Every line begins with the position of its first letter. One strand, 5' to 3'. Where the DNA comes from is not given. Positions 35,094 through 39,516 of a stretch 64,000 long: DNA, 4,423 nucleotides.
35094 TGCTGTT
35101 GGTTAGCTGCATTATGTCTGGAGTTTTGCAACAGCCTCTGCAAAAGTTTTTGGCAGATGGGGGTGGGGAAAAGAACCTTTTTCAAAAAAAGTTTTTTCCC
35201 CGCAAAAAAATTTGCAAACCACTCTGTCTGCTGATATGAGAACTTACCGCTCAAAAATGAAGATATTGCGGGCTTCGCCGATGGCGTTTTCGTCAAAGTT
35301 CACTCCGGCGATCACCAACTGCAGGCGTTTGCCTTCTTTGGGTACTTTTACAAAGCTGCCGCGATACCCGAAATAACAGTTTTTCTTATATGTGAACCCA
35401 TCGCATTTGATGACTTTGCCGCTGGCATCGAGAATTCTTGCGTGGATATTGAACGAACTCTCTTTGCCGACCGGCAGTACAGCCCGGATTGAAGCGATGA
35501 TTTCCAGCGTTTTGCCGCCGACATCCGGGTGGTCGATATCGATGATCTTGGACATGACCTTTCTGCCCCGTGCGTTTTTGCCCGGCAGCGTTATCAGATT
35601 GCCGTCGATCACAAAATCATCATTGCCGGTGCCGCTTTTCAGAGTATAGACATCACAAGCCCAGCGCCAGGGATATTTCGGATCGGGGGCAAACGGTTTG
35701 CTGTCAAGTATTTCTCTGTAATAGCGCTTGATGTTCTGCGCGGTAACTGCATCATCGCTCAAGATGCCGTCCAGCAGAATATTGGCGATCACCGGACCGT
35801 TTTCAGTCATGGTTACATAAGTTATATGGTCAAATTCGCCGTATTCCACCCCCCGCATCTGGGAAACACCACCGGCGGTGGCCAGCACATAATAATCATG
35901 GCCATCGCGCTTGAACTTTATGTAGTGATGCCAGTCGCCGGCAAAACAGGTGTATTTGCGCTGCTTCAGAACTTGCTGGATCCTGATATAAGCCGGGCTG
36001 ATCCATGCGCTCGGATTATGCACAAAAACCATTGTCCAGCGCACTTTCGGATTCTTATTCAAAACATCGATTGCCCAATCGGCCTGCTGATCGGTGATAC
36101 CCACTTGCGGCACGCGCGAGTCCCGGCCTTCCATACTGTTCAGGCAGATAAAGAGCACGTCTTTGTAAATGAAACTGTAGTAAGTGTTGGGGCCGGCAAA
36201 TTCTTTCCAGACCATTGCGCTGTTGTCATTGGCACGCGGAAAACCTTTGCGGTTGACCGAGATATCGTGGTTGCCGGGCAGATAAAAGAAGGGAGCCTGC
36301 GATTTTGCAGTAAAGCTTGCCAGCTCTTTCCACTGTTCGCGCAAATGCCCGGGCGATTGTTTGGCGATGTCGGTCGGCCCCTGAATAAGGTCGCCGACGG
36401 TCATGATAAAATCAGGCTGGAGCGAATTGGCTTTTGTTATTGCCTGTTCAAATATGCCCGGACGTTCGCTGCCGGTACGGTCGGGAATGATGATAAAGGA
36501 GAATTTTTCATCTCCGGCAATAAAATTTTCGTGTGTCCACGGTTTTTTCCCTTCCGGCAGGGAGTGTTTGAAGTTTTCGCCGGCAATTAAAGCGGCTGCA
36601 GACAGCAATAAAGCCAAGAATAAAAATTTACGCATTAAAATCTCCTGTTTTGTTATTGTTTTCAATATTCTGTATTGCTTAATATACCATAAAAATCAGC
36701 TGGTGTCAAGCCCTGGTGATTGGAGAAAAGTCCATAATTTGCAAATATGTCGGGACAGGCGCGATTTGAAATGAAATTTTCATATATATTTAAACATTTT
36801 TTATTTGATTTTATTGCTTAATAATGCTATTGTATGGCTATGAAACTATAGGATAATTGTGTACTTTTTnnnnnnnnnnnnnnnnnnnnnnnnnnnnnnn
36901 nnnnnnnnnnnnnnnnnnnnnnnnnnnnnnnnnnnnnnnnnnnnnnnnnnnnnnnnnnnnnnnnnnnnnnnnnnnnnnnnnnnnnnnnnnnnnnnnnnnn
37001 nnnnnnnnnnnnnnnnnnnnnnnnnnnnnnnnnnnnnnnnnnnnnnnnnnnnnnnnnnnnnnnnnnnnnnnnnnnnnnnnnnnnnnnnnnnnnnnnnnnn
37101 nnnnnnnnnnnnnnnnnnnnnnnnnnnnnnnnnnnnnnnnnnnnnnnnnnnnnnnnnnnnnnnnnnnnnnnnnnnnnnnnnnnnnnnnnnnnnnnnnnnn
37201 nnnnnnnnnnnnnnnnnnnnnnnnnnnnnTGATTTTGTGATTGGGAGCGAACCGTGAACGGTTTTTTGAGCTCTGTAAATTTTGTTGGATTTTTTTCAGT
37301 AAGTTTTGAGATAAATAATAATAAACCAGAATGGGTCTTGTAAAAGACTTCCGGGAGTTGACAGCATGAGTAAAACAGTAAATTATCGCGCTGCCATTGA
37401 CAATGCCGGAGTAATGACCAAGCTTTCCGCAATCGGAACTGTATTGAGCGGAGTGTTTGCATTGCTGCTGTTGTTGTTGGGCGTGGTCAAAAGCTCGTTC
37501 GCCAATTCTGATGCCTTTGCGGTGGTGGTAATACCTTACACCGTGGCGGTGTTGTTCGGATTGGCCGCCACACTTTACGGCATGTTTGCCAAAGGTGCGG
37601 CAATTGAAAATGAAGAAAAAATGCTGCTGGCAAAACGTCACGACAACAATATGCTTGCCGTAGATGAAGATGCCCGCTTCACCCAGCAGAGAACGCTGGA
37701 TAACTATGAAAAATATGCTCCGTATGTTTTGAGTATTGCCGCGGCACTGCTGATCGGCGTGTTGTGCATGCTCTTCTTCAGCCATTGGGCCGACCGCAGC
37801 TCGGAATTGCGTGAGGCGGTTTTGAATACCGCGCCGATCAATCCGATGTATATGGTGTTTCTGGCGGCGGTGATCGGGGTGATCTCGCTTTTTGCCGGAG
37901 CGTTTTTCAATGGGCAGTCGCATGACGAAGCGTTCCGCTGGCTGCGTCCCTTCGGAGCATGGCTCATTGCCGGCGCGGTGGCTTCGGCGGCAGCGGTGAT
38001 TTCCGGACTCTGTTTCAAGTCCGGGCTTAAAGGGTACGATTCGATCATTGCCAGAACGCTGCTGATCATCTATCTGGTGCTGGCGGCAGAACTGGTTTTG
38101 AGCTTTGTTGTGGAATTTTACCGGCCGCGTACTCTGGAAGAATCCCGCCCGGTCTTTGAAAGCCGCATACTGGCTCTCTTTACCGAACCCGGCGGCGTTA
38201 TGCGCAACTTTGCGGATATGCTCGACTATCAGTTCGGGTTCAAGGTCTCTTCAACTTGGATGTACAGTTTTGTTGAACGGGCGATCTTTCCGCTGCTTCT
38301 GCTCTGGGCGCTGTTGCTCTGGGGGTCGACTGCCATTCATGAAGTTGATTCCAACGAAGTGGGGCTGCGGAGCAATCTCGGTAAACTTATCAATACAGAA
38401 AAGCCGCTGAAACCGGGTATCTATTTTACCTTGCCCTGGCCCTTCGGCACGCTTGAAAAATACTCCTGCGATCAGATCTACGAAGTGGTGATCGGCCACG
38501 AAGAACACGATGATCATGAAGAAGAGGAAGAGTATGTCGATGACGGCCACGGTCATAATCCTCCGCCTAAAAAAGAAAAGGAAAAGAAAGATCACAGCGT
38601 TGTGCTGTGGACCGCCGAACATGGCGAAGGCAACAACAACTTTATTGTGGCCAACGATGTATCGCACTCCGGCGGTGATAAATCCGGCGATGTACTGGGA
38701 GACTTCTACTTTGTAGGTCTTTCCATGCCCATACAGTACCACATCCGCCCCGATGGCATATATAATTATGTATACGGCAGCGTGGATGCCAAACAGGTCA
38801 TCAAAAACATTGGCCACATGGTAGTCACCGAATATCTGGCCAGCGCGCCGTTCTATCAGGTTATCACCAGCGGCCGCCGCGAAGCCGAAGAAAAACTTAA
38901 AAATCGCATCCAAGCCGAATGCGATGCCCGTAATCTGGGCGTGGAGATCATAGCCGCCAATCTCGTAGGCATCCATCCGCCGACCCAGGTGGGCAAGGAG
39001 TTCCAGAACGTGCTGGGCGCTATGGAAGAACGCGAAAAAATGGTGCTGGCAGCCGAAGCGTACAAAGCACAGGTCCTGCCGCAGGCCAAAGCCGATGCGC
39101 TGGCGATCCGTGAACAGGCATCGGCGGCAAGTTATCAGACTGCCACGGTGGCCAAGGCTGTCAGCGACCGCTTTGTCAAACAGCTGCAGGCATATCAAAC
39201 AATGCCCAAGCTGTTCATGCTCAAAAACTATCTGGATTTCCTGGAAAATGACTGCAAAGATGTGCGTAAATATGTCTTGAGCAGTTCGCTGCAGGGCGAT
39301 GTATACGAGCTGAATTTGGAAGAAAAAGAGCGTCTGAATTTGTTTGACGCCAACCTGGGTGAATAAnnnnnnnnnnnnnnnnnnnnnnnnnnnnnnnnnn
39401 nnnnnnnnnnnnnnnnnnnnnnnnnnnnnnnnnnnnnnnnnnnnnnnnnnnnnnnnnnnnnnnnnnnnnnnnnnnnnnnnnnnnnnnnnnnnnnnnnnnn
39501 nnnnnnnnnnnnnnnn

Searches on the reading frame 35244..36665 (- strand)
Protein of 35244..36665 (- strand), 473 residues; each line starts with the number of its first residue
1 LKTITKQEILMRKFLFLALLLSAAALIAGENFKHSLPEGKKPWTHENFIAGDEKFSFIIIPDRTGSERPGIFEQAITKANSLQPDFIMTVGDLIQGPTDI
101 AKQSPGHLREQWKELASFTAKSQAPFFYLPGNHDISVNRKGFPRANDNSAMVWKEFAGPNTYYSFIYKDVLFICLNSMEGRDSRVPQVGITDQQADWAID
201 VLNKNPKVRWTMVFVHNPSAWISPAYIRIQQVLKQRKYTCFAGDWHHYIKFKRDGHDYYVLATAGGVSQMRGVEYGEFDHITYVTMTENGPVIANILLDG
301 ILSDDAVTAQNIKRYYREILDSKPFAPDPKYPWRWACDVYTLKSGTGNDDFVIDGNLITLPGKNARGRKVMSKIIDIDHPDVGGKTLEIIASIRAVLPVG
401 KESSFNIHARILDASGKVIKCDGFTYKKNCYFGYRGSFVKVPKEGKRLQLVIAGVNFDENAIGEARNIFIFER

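Call 54: search_protein_families(library=pfam, proteins=[window:35244-36665:-], max_evalue=0.001)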
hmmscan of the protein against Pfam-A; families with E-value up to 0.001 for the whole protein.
window:35244-36665:- (473 aa): 1 family
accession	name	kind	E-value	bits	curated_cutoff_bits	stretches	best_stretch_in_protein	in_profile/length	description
PF00149.33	Metallophos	-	1.2e-09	39.3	21.5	1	75-228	21-172/191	Calcineurin-like phosphoesterase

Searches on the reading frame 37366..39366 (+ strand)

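Call 54: search_protein_families(library=pfam, proteins=[window:37366-39366:+], max_evalue=0.001)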
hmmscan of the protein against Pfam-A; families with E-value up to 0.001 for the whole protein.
window:37366-39366:+ (666 aa): 1 family
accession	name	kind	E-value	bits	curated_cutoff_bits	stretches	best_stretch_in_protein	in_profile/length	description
PF01145.31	Band_7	-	6.4e-11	43.1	23.6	1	446-565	56-174/176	SPFH domain / Band 7 family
